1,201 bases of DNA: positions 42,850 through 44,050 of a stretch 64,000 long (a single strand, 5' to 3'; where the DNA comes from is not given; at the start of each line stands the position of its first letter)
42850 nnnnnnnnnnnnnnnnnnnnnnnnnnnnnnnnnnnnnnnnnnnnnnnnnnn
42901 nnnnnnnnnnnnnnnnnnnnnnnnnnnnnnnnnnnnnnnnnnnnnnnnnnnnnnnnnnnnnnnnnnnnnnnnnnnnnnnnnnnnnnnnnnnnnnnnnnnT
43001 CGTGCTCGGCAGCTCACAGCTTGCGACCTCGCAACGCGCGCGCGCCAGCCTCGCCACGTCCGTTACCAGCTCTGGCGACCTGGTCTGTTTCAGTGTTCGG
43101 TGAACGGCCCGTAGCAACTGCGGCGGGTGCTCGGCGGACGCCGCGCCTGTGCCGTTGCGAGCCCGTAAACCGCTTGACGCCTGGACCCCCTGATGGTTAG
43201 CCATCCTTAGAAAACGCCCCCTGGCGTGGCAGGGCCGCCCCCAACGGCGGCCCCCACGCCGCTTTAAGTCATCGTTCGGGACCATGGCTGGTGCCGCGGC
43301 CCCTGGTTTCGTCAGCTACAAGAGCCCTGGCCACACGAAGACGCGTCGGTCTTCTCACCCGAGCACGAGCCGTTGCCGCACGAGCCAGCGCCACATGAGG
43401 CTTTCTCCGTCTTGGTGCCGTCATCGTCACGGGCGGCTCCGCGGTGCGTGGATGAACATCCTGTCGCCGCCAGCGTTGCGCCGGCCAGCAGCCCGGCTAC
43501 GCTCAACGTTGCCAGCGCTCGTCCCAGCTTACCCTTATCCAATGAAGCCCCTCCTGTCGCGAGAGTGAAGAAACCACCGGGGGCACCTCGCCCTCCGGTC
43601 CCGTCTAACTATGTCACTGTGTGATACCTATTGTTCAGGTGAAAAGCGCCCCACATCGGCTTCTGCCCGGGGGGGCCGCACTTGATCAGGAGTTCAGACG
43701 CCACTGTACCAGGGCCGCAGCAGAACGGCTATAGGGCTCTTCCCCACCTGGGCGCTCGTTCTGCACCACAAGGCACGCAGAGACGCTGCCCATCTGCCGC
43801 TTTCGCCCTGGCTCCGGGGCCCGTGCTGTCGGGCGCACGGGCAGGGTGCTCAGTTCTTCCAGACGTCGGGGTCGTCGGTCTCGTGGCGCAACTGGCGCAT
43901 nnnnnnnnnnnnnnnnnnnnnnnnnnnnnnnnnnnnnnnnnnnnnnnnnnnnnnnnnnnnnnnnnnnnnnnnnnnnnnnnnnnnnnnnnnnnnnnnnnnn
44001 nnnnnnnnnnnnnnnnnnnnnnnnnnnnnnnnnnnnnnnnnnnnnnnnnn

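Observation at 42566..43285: Radical SAM enzyme carries a ~215-aa N-terminal extension with a sigma-70 region-4-like winged helix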

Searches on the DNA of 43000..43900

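Call 67: search_rna_families(source=window, start=43000, end=43900, threshold=evalue, max_evalue=1)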
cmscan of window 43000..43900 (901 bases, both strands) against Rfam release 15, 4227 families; matches with E-value up to 1: 0.
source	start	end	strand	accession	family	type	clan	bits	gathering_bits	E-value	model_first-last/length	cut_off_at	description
